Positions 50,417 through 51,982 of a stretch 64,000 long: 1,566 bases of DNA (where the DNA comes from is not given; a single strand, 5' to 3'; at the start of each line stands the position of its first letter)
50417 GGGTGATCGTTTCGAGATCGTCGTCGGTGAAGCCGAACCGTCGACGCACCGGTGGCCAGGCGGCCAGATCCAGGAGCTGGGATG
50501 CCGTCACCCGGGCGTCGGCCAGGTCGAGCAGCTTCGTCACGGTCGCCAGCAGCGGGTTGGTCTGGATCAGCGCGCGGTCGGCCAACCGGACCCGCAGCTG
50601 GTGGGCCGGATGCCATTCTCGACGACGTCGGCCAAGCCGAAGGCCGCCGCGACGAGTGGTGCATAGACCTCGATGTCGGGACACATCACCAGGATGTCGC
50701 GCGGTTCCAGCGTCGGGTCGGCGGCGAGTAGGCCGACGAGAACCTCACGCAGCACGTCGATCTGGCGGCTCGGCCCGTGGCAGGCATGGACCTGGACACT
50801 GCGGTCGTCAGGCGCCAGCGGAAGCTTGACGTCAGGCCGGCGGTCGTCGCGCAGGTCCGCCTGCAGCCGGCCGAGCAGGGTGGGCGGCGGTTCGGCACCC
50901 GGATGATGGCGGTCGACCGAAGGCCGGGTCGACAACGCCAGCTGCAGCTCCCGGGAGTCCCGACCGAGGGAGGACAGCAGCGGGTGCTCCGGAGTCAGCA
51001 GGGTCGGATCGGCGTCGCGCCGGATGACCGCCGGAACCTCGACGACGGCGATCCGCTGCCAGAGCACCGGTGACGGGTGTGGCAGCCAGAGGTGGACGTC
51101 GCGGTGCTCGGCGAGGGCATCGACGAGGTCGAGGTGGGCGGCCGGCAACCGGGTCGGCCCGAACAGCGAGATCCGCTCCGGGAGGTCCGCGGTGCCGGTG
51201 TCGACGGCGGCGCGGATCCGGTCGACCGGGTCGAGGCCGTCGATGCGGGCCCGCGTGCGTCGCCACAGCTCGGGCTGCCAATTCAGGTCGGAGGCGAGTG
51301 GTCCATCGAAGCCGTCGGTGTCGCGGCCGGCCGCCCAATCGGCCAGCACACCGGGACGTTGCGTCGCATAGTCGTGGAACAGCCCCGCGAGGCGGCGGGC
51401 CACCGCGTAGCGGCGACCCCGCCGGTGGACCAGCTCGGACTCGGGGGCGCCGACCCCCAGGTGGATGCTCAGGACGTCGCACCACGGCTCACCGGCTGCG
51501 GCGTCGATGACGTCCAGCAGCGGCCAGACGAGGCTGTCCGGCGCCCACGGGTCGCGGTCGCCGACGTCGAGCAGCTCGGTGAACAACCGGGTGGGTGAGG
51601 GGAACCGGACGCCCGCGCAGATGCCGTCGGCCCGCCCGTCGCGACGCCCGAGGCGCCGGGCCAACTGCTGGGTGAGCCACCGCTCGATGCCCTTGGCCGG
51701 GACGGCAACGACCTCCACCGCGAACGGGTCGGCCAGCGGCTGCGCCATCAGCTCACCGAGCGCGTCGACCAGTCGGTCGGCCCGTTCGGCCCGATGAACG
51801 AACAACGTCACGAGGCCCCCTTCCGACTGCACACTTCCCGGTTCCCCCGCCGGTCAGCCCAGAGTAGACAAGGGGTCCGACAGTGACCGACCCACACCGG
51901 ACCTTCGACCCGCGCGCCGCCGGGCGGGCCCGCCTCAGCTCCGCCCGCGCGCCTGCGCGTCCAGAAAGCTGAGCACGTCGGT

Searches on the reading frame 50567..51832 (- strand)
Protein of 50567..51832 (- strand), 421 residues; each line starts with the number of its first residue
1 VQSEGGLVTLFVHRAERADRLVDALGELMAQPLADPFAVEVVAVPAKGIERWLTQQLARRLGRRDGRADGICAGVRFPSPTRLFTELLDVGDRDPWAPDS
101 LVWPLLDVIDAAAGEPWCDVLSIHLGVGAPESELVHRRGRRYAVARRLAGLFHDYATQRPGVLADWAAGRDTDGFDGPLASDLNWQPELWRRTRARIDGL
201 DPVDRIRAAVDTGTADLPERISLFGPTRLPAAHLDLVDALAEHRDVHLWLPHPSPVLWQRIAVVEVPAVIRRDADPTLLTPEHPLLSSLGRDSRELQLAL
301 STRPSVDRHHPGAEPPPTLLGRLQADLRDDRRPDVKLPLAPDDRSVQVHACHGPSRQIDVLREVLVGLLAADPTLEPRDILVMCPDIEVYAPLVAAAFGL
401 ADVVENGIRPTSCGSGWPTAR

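Call 31: search_protein_families(library=pfam, proteins=[window:50567-51832:-], max_evalue=0.00001)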
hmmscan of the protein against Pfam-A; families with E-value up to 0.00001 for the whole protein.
window:50567-51832:- (421 aa): 1 family
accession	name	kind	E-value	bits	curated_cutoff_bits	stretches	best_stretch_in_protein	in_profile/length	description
PF04257.20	Exonuc_V_gamma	-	3.4e-65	220.7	25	1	10-329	1-313/314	Exodeoxyribonuclease V, gamma subunit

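Call 86: find_encoding_contigs(protein=window:50567-51832:-, flank=3000, max_places=4)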
Protein window:50567-51832:- (421 aa): no gene with exactly this product is on record in the collection.
